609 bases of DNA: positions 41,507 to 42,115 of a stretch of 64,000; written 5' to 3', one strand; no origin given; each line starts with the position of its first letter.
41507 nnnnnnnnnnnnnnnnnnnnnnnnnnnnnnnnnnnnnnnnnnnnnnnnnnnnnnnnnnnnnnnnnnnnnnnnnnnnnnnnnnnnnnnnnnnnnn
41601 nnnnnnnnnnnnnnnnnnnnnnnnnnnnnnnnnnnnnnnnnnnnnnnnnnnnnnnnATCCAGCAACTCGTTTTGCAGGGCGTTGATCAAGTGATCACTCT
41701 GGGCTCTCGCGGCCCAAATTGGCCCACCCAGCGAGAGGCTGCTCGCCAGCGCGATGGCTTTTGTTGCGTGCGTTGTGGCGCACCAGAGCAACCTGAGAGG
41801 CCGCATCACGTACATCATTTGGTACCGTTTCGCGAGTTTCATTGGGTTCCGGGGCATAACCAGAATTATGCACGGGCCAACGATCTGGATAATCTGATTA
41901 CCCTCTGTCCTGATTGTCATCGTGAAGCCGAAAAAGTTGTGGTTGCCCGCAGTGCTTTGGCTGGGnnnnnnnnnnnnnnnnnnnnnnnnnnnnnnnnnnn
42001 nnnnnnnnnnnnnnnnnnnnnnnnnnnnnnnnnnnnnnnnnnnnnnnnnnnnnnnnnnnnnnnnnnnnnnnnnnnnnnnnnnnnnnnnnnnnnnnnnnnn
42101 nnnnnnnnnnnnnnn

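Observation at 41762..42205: Apparently intact HNH nuclease motif embedded in the DUF1998-type C-terminal domain of the helicase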

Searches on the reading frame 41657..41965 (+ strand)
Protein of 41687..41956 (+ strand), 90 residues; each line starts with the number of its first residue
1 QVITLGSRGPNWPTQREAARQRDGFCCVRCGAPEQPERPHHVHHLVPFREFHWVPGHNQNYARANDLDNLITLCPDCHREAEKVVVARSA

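Call 6: search_solved_structures(query=window:41720-41960:+, max_evalue=10, show_alignments=3)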
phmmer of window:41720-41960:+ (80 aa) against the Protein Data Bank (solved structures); distinct sequences matched with E-value up to 10: 12.
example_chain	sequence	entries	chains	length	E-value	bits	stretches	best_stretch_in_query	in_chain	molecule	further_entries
6ghc_A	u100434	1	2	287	0.02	18.6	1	13-70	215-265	5-methylcytosine-specific restriction enzyme A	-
5h0m_A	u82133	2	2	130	0.072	16.8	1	1-69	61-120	HNH endonuclease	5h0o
3n05_A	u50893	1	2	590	0.22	15.2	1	26-79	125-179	NH(3)-dependent NAD(+) synthetase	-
9k2z_A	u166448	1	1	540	0.27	14.9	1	48-71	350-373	HfmIscB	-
6me0_C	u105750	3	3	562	0.4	14.4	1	5-70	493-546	Maturase reverse transcriptase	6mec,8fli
3g1z_A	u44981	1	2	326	0.68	13.7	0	32-68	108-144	Putative lysyl-tRNA synthetase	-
5mkw_A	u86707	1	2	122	0.79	13.5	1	55-70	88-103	DNA annealing helicase and endonuclease ZRANB3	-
8fm1_A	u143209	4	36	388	1.1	13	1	48-71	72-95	SAVED domain-containing protein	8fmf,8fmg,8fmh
3a5z_A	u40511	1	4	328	1.2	12.9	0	32-67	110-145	Putative lysyl-tRNA synthetase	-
3bng_A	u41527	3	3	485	2.7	11.8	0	51-72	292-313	Cytochrome c-552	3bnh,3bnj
1fs7_A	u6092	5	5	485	2.7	11.8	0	51-72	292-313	CYTOCHROME C NITRITE REDUCTASE | Cytochrome c-552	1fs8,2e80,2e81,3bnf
1fs9_A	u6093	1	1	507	3.4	11.4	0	51-72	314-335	CYTOCHROME C NITRITE REDUCTASE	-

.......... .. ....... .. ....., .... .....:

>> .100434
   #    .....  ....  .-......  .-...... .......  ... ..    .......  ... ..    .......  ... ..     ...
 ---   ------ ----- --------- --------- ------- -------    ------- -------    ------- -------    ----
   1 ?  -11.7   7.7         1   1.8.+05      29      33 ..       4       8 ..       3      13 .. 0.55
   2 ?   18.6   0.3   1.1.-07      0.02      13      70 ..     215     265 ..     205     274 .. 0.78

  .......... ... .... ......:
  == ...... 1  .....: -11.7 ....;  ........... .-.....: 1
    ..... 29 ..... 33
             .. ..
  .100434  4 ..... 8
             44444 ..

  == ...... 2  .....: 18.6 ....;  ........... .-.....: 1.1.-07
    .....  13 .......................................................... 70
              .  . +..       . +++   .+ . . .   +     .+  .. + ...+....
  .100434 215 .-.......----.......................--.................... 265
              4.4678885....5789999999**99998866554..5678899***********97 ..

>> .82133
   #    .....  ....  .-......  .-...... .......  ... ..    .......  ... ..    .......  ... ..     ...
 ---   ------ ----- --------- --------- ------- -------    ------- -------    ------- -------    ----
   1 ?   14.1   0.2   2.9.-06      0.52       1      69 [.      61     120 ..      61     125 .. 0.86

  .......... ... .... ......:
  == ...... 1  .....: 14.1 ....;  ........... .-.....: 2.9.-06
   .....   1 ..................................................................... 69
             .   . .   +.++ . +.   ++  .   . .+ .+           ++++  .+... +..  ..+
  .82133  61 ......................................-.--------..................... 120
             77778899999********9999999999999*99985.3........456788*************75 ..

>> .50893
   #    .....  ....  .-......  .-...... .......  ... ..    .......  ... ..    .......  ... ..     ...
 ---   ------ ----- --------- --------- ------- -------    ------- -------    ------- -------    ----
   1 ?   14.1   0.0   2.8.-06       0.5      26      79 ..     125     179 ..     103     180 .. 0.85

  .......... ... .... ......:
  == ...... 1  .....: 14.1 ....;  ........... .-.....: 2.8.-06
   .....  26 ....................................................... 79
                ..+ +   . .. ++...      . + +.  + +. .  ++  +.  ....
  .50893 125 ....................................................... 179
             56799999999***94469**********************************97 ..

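Call 30: find_related_loci(query=A2, collection=genome_contigs, flank=10000)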
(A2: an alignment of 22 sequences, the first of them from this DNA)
Query A2 (88 aa) in genome_contigs; peptide patterns used: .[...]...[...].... (x = any residue, [..] = any of these).
456 stretches matched a pattern; 442 encode a relative of the query (tblastn E <= 1e-3); the best 80 are kept; 80 distinct loci.
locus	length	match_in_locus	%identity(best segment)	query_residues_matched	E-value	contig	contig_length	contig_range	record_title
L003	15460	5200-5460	66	2-88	8e-37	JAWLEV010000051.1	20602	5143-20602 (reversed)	MAG: Anaerolineae bacterium isolate 20BLK6-1.bin.88 NODE_2486_length_20602_cov_14.599181, whole genome shotgun sequence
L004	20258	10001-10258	67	3-88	2e-36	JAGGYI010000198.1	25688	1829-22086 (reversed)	MAG: Anaerolineae bacterium isolate AUK174 PB_MBMC_128_c_000000000224, whole genome shotgun sequence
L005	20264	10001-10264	65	1-88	2e-36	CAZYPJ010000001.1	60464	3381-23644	MAG TPA_asm: uncultured Anaerolineales bacterium isolate SRP167436_co1_96 genome assembly, contig: NODE_558_length_60464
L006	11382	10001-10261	64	2-88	3e-36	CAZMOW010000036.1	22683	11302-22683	MAG TPA_asm: uncultured Anaerolineales bacterium isolate SRP141376_co2_331 genome assembly, contig: NODE_4750_length_226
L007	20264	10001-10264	63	1-88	4e-36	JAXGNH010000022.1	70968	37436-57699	MAG: Anaerolineae bacterium isolate AnMBR.bin251 bin251_22, whole genome shotgun sequence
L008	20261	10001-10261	63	2-88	5e-36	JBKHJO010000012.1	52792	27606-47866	MAG: Anaerolineales bacterium isolate D4M11_9 NODE_198_length_52792_cov_21.414927, whole genome shotgun sequence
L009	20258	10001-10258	65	3-88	9e-36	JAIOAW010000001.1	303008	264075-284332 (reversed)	MAG: Chloroflexota bacterium isolate S1bins96 c_000000000001, whole genome shotgun sequence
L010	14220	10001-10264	64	1-88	1e-35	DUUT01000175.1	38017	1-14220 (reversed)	MAG TPA_asm: Chloroflexota bacterium isolate AS08sgBPME_257 245962_AS08, whole genome shotgun sequence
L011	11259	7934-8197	61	1-88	2e-35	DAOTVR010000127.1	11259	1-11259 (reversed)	MAG TPA_asm: Anaerolineae bacterium isolate H111_70 k127_649281, whole genome shotgun sequence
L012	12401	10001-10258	62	3-88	3e-35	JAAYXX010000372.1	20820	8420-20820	MAG: Chloroflexota bacterium isolate AS06rmzACSIP_190 427272_AS06, whole genome shotgun sequence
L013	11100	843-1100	64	3-88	1e-34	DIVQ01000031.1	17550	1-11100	MAG TPA_asm: Anaerolineales bacterium UBA6128 UBA6128_contig_46469, whole genome shotgun sequence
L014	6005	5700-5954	66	4-88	2e-34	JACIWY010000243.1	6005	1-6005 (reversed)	MAG: Chloroflexota bacterium isolate MAG-38 Chloroflexota_C3_bin14_Scaffold_243, whole genome shotgun sequence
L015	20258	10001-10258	59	3-88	2e-34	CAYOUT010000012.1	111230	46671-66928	MAG TPA_asm: uncultured Anaerolineales bacterium isolate binchicken_co39_95 genome assembly, contig: NODE_291_length_111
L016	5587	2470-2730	64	2-88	3e-34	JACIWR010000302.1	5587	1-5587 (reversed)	MAG: Anaerolineae bacterium isolate MAG-31 Anaerolineae_A3_bin18_Scaffold_302, whole genome shotgun sequence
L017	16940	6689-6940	65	5-88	1e-33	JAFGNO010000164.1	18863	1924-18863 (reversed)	MAG: Anaerolineae bacterium isolate Zod_Metabat.549 k87_5206122, whole genome shotgun sequence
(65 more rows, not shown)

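Call 31: fold_search(model_id=the predicted structure, library=pdb)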
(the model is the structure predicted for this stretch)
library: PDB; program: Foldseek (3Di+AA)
matches with E <= 10: 95; with E <= 0.001: 0
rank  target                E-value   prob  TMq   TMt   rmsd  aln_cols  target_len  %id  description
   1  6ghc_B                1.2e-02  0.99  0.47  0.19   5.1        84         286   26  Modification dependent EcoKMcrA restriction endonuclease (released 2018-08-08)
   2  5h0m                  2.3e-02  1.00  0.53  0.59   3.3        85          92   21  Crystal structure of deep-sea thermophilic bacteriophage GVE2 HNH endonuclease with zinc ion (released 2017-03-08)
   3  8fm1_K                4.5e-02  0.97  0.41  0.13   5.1        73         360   23  Structure of CBASS Cap5 from Pseudomonas syringae in the absence of a ligand (apo form dimer) (released 2024-02-07)
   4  8fm1_H                5.2e-02  0.93  0.40  0.13   5.1        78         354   24  Structure of CBASS Cap5 from Pseudomonas syringae in the absence of a ligand (apo form dimer) (released 2024-02-07)
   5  6ghc_A                5.2e-02  0.87  0.47  0.19   8.5       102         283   22  Modification dependent EcoKMcrA restriction endonuclease (released 2018-08-08)
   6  9sjn_A                5.9e-02  0.82  0.40  0.14   6.0        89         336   18  Type I-F_HNH variant Cascade target-free RNP, HNH domain in outwards position (released 2026-02-18)
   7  8fmf_C                9.5e-02  0.91  0.44  0.14   5.3        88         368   23  Structure of CBASS Cap5 from Pseudomonas syringae as an activated tetramer with the cyclic dinucleotide 3'2'-c-diAMP l (released 2024-02-07)
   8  9siu_A                9.5e-02  0.80  0.40  0.15   5.6        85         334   18  Type I-F_HNH variant Cascade bound to dsDNA, HNH domain in outwards position (released 2026-02-18)
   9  9dih_A                1.2e-01  0.87  0.44  0.14   5.6        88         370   22  CBASS Pseudomonas syringae Cap5 tetramer with DNA duplex and 3'2'-c-diAMP cyclic dinucleotide ligand (released 2025-06-18)
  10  8fmf_A                1.5e-01  0.87  0.45  0.14   5.6        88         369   23  Structure of CBASS Cap5 from Pseudomonas syringae as an activated tetramer with the cyclic dinucleotide 3'2'-c-diAMP l (released 2024-02-07)
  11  6sz9_C                1.6e-01  0.90  0.40  0.21   5.1        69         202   19  Type IV Coupling Complex (T4CC) from L. pneumophila. (released 2020-05-13)
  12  9sjd_A                1.7e-01  0.60  0.37  0.14   5.4        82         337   18  Type I-F_HNH variant Cascade bound to dsDNA, HNH domain in outwards position (released 2026-02-18)
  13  9dif_A                1.9e-01  0.89  0.47  0.15   5.1        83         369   20  CBASS Pseudomonas syringae Cap5 tetramer with DNA duplex and 3'2'-c-GAMP cyclic dinucleotide ligand (released 2025-06-18)
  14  9liq_A                1.9e-01  0.77  0.39  0.09   6.3        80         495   24  CryoEM Structures Uncover the Unexpected Hinges of IscB for Enhanced Gene Editing (released 2026-01-21)
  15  8fm1_D                2.0e-01  0.91  0.42  0.13   3.0        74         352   23  Structure of CBASS Cap5 from Pseudomonas syringae in the absence of a ligand (apo form dimer) (released 2024-02-07)
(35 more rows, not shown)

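Call 34: search_protein_representatives(protein=window:41687-41956:+)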
Query: 90 residues. Proteins with E-value up to 0.001 (for the whole library): 3407; up to 1e-10: 521; up to 1e-30: 1. The best 150 are listed.
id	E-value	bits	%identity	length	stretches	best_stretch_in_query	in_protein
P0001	5.6e-32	126.2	67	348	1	6-89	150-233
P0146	2.5e-26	108.1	59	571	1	5-85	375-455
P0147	3.8e-26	107.5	59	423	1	7-89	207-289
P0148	5.7e-26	106.9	58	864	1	7-87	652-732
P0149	8.2e-26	106.4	59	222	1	5-85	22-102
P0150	6.9e-25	103.5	58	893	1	7-83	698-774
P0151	1.8e-24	102.1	61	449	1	7-85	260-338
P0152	3.5e-24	101.2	60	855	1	8-89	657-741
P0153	1.9e-23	98.9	56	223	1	8-89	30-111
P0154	1.3e-22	96.1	57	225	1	8-83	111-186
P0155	4.6e-22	94.4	53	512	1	6-88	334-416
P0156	4.8e-22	94.3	58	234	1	5-82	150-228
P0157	5.6e-22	94.1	55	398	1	7-82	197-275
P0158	6.0e-22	94.0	53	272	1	7-89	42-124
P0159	1.2e-21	93.1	53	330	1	8-85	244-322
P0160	1.7e-21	92.6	58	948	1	5-84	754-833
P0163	4.6e-21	91.2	61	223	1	9-82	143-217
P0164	5.6e-21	90.9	52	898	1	7-86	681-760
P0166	1.5e-20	89.5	52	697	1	7-88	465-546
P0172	1.0e-19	86.9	49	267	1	5-83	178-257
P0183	4.7e-19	84.7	53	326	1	7-82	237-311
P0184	6.1e-19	84.4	52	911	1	6-82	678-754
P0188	1.2e-18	83.4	56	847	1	7-83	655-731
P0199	3.7e-18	81.9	57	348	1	9-82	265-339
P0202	4.0e-18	81.8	54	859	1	8-88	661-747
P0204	4.0e-18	81.8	55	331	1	9-82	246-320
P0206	4.3e-18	81.7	53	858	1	5-83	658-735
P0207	4.4e-18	81.7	54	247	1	9-82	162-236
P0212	7.3e-18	80.9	49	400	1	6-82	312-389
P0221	1.4e-17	80.0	57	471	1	7-82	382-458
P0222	1.7e-17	79.8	53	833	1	7-81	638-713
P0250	1.3e-16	76.9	51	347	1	8-83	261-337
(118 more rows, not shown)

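Call 35: search_protein_families(library=pfam, proteins=[P0207, P0204, P0199, P0250, P0172, P0183, P0212, P0221, P0160, P0166], max_evalue=0.01)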
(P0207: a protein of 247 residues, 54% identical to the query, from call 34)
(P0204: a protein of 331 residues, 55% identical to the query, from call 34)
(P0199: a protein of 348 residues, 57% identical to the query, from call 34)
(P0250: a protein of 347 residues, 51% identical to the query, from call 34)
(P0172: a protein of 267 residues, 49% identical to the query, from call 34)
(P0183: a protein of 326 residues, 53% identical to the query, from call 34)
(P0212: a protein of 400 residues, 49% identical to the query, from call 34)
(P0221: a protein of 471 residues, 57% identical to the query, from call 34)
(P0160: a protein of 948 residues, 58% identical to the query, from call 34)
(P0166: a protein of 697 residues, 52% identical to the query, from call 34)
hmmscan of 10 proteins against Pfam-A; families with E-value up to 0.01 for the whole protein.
P0207 (247 aa): 2 families
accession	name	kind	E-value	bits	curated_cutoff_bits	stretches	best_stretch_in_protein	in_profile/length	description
PF01844.29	HNH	-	6.5e-07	29.8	21.4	1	180-236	1-45/47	HNH endonuclease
PF13391.12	HNH_2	-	0.00012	22.2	21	1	180-242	1-65/66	HNH endonuclease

P0204 (331 aa): 3 families
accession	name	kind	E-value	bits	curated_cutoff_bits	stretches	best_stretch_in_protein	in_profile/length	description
PF01844.29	HNH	-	5e-06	27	21.4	1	264-318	1-43/47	HNH endonuclease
PF13391.12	HNH_2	-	0.0002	21.6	21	1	264-325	1-64/66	HNH endonuclease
PF06467.20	zf-FCS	-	0.009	16.3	22.4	1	89-119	4-36/39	MYM-type Zinc finger with FCS sequence motif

P0199 (348 aa): 6 families
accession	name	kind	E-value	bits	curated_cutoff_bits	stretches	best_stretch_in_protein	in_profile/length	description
PF06467.20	zf-FCS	-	1.1e-07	32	22.4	0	4-34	4-36/39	MYM-type Zinc finger with FCS sequence motif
PF24461.1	DUF7576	-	4.7e-06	26.8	27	0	59-89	20-58/60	Family of unknown function (DUF7576)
PF01844.29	HNH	-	6.6e-05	23.4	21.4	1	283-337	1-43/47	HNH endonuclease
PF25206.1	DUF7836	-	0.0038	17.5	26.7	0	3-38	6-41/59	Domain of unknown function (DUF7836)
PF13391.12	HNH_2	-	0.006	16.9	21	0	283-336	1-56/66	HNH endonuclease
PF09297.16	Zn_ribbon_NUD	-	0.0087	16.2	24.8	0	159-165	5-11/32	NADH pyrophosphatase zinc ribbon domain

P0250 (347 aa): 2 families
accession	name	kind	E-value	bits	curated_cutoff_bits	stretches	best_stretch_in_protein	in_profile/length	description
PF01844.29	HNH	-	1.1e-05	25.9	21.4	1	280-336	1-45/47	HNH endonuclease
PF13391.12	HNH_2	-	0.00011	22.4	21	1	280-342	1-65/66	HNH endonuclease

P0172 (267 aa): 2 families
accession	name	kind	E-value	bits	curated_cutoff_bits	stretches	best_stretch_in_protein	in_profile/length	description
PF01844.29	HNH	-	4.8e-07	30.3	21.4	1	200-254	1-43/47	HNH endonuclease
PF13391.12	HNH_2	-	9.3e-05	22.6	21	1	200-254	1-57/66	HNH endonuclease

P0183 (326 aa): 2 families
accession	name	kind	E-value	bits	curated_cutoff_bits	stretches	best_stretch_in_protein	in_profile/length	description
PF01844.29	HNH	-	1e-05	26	21.4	1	257-312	1-46/47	HNH endonuclease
PF13391.12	HNH_2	-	3.3e-05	24.1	21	1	257-309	1-57/66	HNH endonuclease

P0212 (400 aa): 4 families
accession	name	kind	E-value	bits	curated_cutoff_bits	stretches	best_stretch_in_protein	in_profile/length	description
PF01844.29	HNH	-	8.8e-07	29.4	21.4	1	333-387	1-43/47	HNH endonuclease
PF13391.12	HNH_2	-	0.00018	21.7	21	1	333-386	1-56/66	HNH endonuclease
PF06397.17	Desulfoferrod_N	-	0.0029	17.7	23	1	121-135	2-16/36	Desulfoferrodoxin, N-terminal domain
PF18716.7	VATC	-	0.0044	17.3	26.6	1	87-123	3-39/43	Vms1-associating treble clef domain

P0221 (471 aa): 2 families
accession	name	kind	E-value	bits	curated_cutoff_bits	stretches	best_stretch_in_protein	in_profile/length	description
PF01844.29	HNH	-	2.5e-07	31.2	21.4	1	402-456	1-43/47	HNH endonuclease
PF13391.12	HNH_2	-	0.0003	21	21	1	402-455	1-56/66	HNH endonuclease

P0160 (948 aa): 7 families
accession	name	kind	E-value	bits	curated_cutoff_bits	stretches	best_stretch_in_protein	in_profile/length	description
PF00270.35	DEAD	-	9e-30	104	26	1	64-234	2-161/167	DEAD/DEAH box helicase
PF09369.15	MZB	-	1.8e-16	61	24.2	1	844-922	2-80/80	MrfA Zn-binding domain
PF00271.37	Helicase_C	-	4.2e-11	43.5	23.5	1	296-407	15-108/110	Helicase conserved C-terminal domain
PF01844.29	HNH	-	8.3e-08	32.7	21.4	1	776-830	1-44/47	HNH endonuclease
PF22982.3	WHD_HRQ1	-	3.3e-05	25.3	27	1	445-544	2-69/70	ATP-dependent helicase HRQ1, winged helix domain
PF04851.21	ResIII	-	0.00028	21.3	22.5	1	63-200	5-139/164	Type III restriction enzyme, res subunit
PF13391.12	HNH_2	-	0.00038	20.7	21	1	776-829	1-57/66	HNH endonuclease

P0166 (697 aa): 4 families
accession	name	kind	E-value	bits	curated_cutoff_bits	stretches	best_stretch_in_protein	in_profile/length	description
PF09369.15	MZB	-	1.6e-17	64.4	24.2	1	553-650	2-80/80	MrfA Zn-binding domain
PF00271.37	Helicase_C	-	5.1e-11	43.2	23.5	1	126-195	39-108/110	Helicase conserved C-terminal domain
PF22982.3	WHD_HRQ1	-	6.3e-09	37.2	27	1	232-301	1-69/70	ATP-dependent helicase HRQ1, winged helix domain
PF01844.29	HNH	-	1.5e-05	25.5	21.4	1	485-538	1-43/47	HNH endonuclease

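Call 51: list_cluster_members(proteins=[P0148, P0150, P0152, P0160, P0164, P0184, P0188, P0202, P0206, P0222])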
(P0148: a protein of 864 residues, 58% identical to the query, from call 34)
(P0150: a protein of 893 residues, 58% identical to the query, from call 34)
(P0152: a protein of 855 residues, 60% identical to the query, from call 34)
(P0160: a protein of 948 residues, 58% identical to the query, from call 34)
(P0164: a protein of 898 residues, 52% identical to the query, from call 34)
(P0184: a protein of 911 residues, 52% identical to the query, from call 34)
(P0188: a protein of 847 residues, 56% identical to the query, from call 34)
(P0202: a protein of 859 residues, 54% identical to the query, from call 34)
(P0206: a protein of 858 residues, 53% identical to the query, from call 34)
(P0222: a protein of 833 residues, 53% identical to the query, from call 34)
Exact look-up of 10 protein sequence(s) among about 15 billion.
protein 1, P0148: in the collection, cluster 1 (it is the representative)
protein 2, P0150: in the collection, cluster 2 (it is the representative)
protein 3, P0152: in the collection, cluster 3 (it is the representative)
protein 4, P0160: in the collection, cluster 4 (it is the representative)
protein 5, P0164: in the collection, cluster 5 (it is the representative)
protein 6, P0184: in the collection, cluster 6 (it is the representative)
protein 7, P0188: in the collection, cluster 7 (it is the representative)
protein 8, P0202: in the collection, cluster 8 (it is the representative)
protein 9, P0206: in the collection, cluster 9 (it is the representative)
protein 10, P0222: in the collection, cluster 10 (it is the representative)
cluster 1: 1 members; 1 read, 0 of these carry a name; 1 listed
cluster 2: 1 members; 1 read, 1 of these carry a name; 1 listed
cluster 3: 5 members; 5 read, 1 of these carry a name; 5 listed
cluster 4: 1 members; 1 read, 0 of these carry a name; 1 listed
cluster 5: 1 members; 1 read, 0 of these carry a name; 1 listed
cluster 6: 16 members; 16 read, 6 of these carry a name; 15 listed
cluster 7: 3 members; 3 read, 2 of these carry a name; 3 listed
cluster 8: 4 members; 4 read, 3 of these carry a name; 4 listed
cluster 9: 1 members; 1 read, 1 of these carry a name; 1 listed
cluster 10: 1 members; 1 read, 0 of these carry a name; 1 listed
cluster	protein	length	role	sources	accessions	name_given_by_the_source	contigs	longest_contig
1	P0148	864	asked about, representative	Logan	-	-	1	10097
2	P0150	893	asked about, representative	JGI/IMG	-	DEAD/DEAH box helicase domain-containing protein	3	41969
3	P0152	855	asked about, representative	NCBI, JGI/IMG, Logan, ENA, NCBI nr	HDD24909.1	MAG TPA: DEAD/DEAH box helicase [Chloroflexi bacterium] | DEAD/DEAH box helicase [Chloroflexota bacterium]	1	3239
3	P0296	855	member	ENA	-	-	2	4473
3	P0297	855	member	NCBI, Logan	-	-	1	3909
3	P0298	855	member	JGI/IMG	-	-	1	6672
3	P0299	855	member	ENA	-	-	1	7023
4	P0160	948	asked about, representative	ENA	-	-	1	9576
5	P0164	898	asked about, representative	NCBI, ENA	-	-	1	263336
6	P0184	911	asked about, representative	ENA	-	-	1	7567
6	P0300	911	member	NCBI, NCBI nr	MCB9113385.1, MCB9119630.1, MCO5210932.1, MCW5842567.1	MAG: DEAD/DEAH box helicase [Caldilinea sp.] | DEAD/DEAH box helicase [Caldilineaceae bacterium]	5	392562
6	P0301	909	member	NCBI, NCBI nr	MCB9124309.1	MAG: DEAD/DEAH box helicase [Caldilineaceae bacterium] | DEAD/DEAH box helicase [Caldilineaceae bacterium]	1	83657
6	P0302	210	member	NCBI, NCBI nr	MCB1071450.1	MAG: hypothetical protein KDL31_13955, partial [Kiritimatiellae bacterium] | hypothetical protein [Kiritimatiellia bacterium]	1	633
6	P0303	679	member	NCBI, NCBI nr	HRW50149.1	MAG TPA: DEAD/DEAH box helicase, partial [Caldilinea sp.] | DEAD/DEAH box helicase [Caldilinea sp.]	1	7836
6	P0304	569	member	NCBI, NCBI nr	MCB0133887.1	MAG: DUF1998 domain-containing protein, partial [Caldilineaceae bacterium] | DUF1998 domain-containing protein [Caldilineaceae bacterium]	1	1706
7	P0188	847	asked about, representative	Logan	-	-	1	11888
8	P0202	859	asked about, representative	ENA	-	-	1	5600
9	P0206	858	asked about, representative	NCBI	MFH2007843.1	MAG: DEAD/DEAH box helicase [bacterium]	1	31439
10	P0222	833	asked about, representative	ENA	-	-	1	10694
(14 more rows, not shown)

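Call 52: search_protein_families(library=padloc, proteins=[P0207, P0204], max_evalue=0.001)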
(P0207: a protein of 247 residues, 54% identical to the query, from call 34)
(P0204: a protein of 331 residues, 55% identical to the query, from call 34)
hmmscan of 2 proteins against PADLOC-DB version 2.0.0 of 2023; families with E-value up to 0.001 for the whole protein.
P0207 (247 aa): 6 families
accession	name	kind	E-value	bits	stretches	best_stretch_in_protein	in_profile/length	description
PDLC00746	Effector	-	2.8e-06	24.6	1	195-245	56-106/389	Endonuclease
PDLC00642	ZorE2|ZorE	-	1.8e-05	22.3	1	160-240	196-264/283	HNH endonuclease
PDLC00739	Effector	-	3.3e-05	21.4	1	195-238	47-90/378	Endonuclease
PDLC00645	ZorE2|ZorE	-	3.4e-05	21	1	159-239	191-259/375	HNH endonuclease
PDLC04772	PDC-M68A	-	0.00079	17.5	0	192-246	42-96/253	-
PDLC01997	SAVED1--SAVED_HNH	-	0.00082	16.9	0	195-239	43-87/368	-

P0204 (331 aa): 4 families
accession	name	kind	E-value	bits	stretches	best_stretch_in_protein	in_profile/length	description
PDLC00746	Effector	-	1.1e-05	22.7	1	279-320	56-97/389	Endonuclease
PDLC00642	ZorE2|ZorE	-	2.1e-05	22.1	1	244-317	196-256/283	HNH endonuclease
PDLC00645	ZorE2|ZorE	-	4.4e-05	20.7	1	245-318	193-253/375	HNH endonuclease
PDLC00739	Effector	-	0.00012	19.5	1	277-320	45-88/378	Endonuclease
